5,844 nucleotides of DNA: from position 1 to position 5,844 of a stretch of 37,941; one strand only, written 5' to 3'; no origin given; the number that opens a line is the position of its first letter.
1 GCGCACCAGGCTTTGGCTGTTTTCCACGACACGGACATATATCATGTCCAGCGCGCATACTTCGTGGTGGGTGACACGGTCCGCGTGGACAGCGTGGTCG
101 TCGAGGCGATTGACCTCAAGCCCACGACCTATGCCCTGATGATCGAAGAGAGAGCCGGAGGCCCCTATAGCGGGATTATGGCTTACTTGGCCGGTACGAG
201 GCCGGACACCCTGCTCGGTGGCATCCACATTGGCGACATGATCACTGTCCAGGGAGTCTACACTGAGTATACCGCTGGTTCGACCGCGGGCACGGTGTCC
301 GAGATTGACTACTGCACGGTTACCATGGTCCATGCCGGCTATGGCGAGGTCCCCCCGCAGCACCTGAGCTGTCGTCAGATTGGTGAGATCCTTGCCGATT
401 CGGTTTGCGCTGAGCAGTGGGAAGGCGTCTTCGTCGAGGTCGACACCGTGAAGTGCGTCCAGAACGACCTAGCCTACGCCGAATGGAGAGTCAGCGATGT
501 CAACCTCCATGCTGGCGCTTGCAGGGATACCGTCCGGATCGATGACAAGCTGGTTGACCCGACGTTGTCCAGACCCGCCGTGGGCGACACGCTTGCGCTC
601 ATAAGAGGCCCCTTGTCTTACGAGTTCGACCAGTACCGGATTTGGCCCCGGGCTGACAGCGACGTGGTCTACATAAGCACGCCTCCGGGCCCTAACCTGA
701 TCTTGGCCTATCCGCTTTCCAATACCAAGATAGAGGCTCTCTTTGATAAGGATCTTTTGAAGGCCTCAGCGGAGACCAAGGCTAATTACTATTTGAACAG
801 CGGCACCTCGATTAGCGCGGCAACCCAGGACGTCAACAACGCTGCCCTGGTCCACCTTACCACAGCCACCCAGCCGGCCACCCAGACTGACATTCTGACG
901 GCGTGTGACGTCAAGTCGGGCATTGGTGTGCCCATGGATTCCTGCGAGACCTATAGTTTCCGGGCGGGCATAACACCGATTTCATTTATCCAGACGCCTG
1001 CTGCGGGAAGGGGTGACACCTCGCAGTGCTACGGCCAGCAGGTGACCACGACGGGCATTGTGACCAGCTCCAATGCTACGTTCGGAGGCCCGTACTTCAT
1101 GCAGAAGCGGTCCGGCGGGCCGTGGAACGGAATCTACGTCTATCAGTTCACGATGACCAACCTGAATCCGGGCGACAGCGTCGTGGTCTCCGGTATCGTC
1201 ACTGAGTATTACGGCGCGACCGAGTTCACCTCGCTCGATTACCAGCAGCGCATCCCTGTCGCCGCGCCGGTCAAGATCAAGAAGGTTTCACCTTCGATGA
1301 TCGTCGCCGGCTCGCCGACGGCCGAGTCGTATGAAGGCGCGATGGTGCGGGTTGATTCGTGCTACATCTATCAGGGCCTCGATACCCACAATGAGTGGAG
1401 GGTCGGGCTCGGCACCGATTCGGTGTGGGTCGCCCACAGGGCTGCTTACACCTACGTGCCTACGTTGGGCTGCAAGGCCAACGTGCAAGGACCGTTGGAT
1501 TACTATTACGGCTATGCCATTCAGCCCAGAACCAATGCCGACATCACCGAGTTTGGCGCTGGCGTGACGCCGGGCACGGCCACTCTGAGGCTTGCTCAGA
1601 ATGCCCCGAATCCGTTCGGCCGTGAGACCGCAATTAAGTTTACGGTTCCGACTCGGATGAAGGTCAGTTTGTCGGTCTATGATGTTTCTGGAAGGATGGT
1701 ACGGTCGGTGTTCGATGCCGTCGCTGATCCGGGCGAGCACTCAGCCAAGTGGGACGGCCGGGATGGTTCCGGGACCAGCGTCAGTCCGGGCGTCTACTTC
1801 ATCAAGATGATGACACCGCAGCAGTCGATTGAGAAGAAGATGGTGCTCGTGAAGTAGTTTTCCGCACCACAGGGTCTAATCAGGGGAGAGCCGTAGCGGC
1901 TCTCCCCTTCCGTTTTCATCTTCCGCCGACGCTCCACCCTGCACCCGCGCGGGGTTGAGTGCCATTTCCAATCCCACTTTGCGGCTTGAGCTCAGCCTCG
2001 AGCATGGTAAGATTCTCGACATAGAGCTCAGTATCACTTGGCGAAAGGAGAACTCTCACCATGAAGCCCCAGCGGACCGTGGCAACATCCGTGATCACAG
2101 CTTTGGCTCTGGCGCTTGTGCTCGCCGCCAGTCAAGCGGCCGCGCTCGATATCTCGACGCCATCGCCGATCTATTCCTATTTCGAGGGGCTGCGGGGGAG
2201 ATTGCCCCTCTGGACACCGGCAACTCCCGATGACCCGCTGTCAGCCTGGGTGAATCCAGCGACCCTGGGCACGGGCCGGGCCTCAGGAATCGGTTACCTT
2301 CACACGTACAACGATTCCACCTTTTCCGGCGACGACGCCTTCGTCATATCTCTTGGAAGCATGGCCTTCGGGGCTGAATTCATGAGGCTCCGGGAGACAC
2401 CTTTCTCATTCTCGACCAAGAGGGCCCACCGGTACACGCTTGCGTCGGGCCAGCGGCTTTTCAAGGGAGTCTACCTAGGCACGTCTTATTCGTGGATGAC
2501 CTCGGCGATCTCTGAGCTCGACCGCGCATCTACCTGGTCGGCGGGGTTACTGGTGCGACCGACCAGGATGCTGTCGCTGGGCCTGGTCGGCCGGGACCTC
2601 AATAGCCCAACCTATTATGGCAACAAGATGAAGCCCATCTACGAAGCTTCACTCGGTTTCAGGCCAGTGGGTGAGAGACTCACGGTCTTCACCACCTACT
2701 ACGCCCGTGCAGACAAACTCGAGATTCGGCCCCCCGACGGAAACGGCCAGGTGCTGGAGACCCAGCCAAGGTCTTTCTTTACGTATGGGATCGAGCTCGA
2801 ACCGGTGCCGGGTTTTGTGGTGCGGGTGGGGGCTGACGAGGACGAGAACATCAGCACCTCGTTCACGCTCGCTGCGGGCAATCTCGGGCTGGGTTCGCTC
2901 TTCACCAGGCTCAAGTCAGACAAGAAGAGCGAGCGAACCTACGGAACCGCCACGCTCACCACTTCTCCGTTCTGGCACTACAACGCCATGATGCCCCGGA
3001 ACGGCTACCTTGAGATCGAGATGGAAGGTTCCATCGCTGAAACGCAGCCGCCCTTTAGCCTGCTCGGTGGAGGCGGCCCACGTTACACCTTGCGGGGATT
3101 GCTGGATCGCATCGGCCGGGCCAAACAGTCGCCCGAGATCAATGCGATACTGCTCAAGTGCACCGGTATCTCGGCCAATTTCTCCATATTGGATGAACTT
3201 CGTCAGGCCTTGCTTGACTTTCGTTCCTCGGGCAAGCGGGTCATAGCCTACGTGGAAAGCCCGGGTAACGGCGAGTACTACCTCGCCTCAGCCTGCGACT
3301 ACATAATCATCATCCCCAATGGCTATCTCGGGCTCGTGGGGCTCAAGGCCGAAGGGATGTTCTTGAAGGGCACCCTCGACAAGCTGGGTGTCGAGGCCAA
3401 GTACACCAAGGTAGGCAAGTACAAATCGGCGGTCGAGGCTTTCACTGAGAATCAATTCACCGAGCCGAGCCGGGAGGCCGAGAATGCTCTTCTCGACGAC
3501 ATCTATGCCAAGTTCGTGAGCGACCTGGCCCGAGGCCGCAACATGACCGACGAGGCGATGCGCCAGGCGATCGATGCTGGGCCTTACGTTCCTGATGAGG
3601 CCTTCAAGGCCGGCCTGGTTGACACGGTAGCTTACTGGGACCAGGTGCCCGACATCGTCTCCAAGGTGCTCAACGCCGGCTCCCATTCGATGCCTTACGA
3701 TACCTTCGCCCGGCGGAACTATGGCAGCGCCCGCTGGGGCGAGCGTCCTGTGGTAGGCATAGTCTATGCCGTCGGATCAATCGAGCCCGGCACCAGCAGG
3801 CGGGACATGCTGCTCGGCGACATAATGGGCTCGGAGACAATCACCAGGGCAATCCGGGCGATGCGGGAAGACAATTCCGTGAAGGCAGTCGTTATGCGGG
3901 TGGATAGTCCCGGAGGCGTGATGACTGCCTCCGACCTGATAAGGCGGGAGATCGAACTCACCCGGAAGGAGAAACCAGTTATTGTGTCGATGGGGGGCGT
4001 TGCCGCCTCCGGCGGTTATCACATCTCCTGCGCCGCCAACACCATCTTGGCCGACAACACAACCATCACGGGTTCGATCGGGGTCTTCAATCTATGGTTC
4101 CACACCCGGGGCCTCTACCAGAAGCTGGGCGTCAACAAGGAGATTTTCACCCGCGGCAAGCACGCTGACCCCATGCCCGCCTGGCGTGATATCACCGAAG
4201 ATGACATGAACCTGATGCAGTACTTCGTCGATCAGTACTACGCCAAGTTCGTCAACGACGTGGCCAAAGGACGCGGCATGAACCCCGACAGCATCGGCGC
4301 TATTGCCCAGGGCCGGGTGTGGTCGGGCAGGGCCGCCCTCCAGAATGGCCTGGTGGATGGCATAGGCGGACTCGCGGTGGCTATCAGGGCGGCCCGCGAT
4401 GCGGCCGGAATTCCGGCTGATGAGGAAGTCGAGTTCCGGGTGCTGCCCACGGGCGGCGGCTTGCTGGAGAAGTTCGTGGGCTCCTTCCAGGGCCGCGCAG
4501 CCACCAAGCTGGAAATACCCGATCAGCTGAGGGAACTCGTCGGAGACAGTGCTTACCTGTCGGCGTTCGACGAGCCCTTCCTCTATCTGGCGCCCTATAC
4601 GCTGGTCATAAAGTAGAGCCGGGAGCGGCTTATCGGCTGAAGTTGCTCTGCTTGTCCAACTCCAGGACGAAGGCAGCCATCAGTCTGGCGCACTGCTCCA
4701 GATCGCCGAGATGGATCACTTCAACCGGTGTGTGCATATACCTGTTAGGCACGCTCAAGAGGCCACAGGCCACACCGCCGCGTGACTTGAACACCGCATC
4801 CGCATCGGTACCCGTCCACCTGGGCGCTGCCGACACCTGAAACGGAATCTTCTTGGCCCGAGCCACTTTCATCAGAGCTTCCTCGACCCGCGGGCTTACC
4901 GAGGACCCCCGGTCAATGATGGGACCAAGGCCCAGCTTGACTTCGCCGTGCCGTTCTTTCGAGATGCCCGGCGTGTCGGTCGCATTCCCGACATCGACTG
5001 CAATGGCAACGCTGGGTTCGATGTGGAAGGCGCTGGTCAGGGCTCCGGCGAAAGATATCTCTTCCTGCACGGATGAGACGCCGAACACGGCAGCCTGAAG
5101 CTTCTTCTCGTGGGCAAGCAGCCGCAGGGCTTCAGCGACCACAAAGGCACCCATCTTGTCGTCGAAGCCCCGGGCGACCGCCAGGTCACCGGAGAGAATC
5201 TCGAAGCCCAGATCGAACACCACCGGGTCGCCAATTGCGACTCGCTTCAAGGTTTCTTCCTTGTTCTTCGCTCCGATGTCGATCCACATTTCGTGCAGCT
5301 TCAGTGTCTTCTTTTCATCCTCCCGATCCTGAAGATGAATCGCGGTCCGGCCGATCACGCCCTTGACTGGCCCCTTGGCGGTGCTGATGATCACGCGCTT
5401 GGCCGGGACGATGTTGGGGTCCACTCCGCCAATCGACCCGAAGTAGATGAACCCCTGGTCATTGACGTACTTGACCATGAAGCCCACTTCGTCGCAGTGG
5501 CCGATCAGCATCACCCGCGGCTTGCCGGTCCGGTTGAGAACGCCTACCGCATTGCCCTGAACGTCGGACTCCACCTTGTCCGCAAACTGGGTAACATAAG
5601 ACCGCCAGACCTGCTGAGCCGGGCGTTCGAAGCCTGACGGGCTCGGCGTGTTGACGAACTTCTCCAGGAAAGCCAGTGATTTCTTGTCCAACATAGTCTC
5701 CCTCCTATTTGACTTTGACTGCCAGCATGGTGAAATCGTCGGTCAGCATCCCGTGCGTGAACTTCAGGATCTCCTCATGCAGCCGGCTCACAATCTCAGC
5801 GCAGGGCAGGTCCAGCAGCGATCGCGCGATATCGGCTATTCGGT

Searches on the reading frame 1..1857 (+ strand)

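Call 51: search_protein_families(library=pfam, proteins=[window:1-1857:+], max_evalue=0.0001)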
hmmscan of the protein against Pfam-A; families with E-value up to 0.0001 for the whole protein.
window:1-1857:+ (618 aa): 2 families
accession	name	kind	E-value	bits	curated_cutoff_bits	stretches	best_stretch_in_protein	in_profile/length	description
PF13860.13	FlgD_ig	-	2.9e-09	37.2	27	1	543-604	12-74/79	FlgD Ig-like domain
PF18962.6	Por_Secre_tail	-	4.8e-05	24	27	0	536-615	3-74/75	Secretion system C-terminal sorting domain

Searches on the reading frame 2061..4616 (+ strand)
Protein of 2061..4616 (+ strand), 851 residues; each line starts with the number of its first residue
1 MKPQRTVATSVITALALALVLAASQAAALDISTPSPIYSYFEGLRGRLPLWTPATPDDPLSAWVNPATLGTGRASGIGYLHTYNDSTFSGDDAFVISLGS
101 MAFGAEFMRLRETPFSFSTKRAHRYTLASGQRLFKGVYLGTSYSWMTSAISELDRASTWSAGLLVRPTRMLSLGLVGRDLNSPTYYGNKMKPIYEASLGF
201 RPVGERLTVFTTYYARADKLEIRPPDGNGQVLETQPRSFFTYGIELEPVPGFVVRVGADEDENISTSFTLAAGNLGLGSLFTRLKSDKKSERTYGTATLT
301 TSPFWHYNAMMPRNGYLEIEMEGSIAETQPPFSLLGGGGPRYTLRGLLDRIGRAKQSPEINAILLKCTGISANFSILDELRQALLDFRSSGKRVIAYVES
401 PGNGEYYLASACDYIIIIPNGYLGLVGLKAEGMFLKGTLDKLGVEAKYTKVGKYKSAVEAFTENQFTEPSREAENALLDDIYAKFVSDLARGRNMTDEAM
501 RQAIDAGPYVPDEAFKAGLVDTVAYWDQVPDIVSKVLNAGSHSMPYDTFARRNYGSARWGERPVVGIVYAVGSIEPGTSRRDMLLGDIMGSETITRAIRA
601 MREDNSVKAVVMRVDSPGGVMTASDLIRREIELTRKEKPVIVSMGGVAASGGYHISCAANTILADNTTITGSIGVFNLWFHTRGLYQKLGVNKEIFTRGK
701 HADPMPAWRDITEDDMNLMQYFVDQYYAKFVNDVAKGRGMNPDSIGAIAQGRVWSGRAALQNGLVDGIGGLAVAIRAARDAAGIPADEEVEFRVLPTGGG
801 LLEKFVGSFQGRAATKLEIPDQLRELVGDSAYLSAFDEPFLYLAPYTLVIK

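Call 51: search_protein_families(library=pfam, proteins=[window:2061-4616:+], max_evalue=0.0001)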
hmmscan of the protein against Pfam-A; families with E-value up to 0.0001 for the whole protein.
window:2061-4616:+ (851 aa): 2 families
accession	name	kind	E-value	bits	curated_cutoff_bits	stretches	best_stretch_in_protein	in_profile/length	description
PF01343.23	Peptidase_S49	-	4.9e-77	257.6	24.9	2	634-783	3-152/154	Peptidase family S49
PF01972.22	SDH_protease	-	1.7e-06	27.7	31.3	1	587-673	74-155/286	ClpP-like SDH-type serine proteinase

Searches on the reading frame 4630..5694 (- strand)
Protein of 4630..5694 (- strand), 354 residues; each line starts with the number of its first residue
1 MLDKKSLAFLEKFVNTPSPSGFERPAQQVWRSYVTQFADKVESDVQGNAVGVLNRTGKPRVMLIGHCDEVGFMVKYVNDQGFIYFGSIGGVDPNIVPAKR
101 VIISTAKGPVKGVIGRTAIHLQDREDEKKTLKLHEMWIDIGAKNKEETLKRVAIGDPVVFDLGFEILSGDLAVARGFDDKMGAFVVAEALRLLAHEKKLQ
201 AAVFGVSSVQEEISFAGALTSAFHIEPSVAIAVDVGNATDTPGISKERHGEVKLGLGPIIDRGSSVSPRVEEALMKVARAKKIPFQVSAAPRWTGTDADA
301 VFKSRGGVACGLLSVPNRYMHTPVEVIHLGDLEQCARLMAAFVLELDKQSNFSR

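Call 51: search_protein_families(library=pfam, proteins=[window:4630-5694:-], max_evalue=0.0001)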
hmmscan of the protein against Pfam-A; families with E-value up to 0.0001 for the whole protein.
window:4630-5694:- (354 aa): 2 families
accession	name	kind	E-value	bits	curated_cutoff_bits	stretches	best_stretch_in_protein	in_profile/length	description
PF05343.19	Peptidase_M42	-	2.5e-84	283.2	23.2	1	47-338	1-292/292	M42 glutamyl aminopeptidase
PF01546.33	Peptidase_M20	-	5.1e-05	23.7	24.6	1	174-344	30-205/206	Peptidase family M20/M25/M40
